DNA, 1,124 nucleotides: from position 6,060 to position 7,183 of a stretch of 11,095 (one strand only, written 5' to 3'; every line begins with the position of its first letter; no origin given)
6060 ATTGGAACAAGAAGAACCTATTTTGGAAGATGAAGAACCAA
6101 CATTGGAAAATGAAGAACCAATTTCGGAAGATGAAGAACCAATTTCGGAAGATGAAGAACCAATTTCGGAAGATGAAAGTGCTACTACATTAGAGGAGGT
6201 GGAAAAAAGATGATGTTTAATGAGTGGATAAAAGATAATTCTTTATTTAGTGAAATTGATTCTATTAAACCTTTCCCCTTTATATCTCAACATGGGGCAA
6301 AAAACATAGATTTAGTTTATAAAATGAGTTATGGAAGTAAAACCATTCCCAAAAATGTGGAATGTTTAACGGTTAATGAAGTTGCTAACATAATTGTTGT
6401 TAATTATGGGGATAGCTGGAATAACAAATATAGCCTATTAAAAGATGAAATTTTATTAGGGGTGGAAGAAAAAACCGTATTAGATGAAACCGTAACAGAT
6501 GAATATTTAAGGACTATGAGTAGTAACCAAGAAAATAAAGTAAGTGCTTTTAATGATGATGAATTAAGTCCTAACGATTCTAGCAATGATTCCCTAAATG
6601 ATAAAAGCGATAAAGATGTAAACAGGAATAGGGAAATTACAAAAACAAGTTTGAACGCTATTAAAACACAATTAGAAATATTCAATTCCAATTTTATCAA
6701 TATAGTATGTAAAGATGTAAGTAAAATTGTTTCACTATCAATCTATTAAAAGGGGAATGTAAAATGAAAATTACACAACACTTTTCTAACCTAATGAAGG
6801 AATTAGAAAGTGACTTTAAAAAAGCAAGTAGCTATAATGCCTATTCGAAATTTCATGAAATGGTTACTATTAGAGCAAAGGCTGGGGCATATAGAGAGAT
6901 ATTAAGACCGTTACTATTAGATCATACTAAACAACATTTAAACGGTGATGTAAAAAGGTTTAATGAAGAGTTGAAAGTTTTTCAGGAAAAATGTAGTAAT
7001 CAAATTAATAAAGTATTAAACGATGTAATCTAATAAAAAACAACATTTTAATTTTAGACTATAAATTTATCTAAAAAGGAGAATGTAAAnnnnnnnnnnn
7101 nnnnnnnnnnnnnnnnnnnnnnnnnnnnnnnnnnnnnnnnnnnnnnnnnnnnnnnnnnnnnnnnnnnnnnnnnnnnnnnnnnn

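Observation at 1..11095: A complete, ITR-bounded, strictly unidirectional ~11.1-kb protein-primed tailed-phage genome with a minimal gene set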

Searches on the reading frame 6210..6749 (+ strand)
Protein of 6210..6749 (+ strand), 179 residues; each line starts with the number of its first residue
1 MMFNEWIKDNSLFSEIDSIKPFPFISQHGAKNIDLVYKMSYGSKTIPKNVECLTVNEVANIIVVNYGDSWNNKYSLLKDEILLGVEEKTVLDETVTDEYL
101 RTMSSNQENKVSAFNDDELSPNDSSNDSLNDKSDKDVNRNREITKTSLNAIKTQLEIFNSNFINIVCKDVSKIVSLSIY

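Call 6: search_protein_families(library=pfam, proteins=[window:6210-6749:+], max_evalue=0.01)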
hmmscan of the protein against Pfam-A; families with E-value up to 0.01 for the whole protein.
window:6210-6749:+ (179 aa): 0 families

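Call 7: search_protein_families(library=phrogs, proteins=[window:6210-6749:+], max_evalue=0.01)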
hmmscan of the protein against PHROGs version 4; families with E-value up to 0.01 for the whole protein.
window:6210-6749:+ (179 aa): 0 families

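Call 62: search_solved_structures(query=A2, max_evalue=10, show_alignments=2)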
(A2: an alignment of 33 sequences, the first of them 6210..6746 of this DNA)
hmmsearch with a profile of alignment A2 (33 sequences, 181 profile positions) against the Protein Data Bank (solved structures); distinct sequences matched with E-value up to 10: 3.
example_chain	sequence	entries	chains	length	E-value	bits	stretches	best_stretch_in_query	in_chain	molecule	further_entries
4dev_A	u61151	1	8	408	0.26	14.3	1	109-168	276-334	Acetyl-xylan esterase Est2A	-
3u37_A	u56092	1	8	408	0.26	14.3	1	109-168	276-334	Acetyl-xylan esterase Est2A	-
9t5p_E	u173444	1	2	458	1.2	12.1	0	85-168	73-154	Volume-regulated anion channel subunit LRRC8D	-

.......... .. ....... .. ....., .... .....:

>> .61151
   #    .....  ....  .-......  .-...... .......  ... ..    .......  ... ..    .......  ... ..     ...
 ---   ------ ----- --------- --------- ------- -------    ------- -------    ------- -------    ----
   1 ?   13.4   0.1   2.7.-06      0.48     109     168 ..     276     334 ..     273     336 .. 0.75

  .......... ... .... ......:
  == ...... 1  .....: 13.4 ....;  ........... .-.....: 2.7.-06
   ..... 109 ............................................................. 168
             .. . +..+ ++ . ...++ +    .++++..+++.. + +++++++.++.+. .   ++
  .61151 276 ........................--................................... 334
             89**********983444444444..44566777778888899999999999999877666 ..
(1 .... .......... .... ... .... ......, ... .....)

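Call 65: find_homologous_proteins(query=window:6210-6746:+, max_evalue=0.001)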
Query window:6210-6746:+ (179 aa): 22 proteins with E <= 0.001 among 108 candidates.
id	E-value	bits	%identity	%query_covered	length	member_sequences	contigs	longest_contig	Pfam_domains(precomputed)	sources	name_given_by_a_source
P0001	2.6e-105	367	97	100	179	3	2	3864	-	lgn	-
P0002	7.9e-69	249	63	100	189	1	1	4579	-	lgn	-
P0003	1.2e-66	242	61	99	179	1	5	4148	-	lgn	-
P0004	9.4e-66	239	61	100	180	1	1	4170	-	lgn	-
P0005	3.8e-62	227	58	100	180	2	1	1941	-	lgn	-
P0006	1.8e-61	225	60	100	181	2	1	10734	-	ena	-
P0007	2.7e-59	218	57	100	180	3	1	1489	-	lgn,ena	-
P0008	1.5e-58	215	56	100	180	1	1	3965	-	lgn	-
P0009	1.8e-58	215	58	100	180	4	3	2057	-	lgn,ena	-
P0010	3.8e-58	214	60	100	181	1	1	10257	-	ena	-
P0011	5.5e-58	213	59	100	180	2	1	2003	-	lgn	-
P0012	6.9e-58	213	58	100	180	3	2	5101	-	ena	-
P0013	1.2e-57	212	60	100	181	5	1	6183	-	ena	-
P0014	2.0e-57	212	57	100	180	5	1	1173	-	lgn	-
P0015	6.2e-57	210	57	100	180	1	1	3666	-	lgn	-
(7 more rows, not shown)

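Call 66: find_encoding_contigs(protein=P0001, flank=10000, max_places=6)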
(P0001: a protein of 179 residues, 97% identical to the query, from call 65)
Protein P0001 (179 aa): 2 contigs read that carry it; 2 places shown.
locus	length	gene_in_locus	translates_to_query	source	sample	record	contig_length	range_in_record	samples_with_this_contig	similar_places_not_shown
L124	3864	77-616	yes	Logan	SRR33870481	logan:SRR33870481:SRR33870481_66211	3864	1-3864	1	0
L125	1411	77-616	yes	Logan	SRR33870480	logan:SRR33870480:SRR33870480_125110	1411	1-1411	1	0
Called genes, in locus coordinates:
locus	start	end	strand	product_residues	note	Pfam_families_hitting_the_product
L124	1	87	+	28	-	?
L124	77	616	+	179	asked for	-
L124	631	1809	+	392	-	PF25622:Phi29_MCP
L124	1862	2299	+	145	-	-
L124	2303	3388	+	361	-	-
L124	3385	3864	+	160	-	?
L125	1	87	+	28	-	?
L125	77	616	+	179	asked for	-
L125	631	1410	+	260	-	?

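Call 76: predict_structure(alignment_id=A4)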
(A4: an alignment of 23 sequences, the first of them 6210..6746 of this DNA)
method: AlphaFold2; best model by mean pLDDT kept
length: 179 residues; sequences in the alignment: 23
mean_pLDDT: 66.7   pTM: 0.53
mean pLDDT of the five models: 66.7, 63.9, 59.5, 59.4, 58.8
residues with pLDDT >= 90: 13; 70-90: 79; 50-70: 23; < 50: 64
segments of 3 or more residues with pLDDT < 50: 85-145, 177-179
pLDDT, mean of each block of 10 residues (from residue 1): 82 90 86 87 84 87 88 76 50 41 39 40 41 43 51 63 86 66
secondary structure, 60 per line:
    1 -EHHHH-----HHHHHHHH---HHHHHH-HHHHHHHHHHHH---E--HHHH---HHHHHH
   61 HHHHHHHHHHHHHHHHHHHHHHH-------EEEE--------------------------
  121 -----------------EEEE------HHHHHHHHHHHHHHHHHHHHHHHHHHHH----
elements in order: H3-6 H12-19 H23-28 H30-41 H48-51 H55-83 E91-94 E138-141 H148-175

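Call 79: fold_search(model_id=the predicted structure, library=pdb)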
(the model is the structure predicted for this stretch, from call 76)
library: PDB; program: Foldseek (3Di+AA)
matches with E <= 10: 2; with E <= 0.001: 0
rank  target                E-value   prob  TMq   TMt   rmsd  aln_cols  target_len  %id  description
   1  7ung_B0               8.3e+00  0.02  0.19  0.18  21.4       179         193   14  48-nm repeat of the human respiratory doublet microtubule (released 2022-10-05)
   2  8ck0                  9.3e+00  0.06  0.20  0.10  16.8       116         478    8  Carin1 bacteriophage portal assembly (released 2023-03-15)

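Call 85: fold_search(model_id=the predicted structure, library=viral)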
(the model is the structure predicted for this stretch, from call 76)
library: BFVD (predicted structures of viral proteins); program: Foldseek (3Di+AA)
matches with E <= 10: 12; with E <= 0.001: 2
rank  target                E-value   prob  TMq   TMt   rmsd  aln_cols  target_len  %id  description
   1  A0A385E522            1.8e-06  1.00  0.47  0.47  10.8       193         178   23  (no name in the UniProt tables at hand)
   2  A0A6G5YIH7            6.1e-06  1.00  0.50  0.54  16.5       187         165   18  (no name in the UniProt tables at hand)
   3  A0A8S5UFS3            3.8e-01  0.33  0.34  0.31  22.7       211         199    8  Lower collar protein [Podoviridae sp. ctnuR9]
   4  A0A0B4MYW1            4.5e-01  0.44  0.35  0.30  13.9       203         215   11  Collar protein [Streptococcus phage SOCP]
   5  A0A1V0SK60            6.3e-01  0.12  0.22  0.18  31.0       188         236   14  Uncharacterized protein [Klosneuvirus KNV1]
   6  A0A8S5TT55            8.9e-01  0.35  0.39  0.36  16.1       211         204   12  Uncharacterized protein [Podoviridae sp. ct1ev3]
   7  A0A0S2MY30            2.8e+00  0.11  0.31  0.32  12.9       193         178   19  Lower collar protein [Enterococcus phage vB_EfaP_IME195]
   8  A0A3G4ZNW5            3.5e+00  0.06  0.17  0.19  30.6       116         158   18  Uncharacterized protein [Terrestrivirus sp.]
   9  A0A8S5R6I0            3.7e+00  0.09  0.21  0.25  12.5       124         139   10  17 kDa common-antigen outer membrane protein [virus sp. ctVE78]
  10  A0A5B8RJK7            3.7e+00  0.02  0.11  0.14  35.2       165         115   12  Uncharacterized protein [Iridovirus Liz-CrIV]
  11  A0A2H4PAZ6            6.2e+00  0.01  0.14  0.13  33.4       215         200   11  (no name in the UniProt tables at hand)
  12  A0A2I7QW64            8.2e+00  0.01  0.13  0.11  28.2       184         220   15  (no name in the UniProt tables at hand)

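Call 90: search_protein_families(library=phrogs, proteins=[window:6210-6746:+], max_evalue=5)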
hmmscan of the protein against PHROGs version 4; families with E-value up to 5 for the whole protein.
window:6210-6746:+ (179 aa): 2 families
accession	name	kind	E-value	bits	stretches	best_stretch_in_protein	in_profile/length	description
phrog_38650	-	unknown function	0.22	12.3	0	58-73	9-24/62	-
phrog_12154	-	DNA, RNA and nucleotide metabolism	0.26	12.7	1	50-78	11-40/98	DNA helicase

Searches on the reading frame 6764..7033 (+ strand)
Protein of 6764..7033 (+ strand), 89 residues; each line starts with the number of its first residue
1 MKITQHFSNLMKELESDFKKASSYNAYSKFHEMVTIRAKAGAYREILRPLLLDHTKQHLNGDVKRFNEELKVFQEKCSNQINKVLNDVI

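Call 6: search_protein_families(library=pfam, proteins=[window:6764-7033:+], max_evalue=0.01)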
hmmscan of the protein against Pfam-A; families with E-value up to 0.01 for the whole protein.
window:6764-7033:+ (89 aa): 0 families

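Call 7: search_protein_families(library=phrogs, proteins=[window:6764-7033:+], max_evalue=0.01)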
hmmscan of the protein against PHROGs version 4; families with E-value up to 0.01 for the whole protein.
window:6764-7033:+ (89 aa): 1 family
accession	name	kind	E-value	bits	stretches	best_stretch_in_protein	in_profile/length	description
phrog_18144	-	unknown function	0.0075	17.1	1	2-37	47-81/167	-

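Call 90: search_protein_families(library=phrogs, proteins=[window:6764-7030:+], max_evalue=5)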
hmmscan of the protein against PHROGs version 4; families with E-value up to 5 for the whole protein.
window:6764-7030:+ (89 aa): 1 family
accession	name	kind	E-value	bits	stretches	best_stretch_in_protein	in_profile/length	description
phrog_18144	-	unknown function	0.0075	17.1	1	2-37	47-81/167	-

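Call 110: search_protein_families(library=pfam, proteins=[window:6764-7030:+], max_evalue=1)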
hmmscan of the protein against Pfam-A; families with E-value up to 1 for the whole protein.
window:6764-7030:+ (89 aa): 1 family
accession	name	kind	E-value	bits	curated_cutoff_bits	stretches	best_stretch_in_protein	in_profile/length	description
PF05008.21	V-SNARE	-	0.082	13.8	25.9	1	3-75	8-86/92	Vesicle transport v-SNARE protein N-terminus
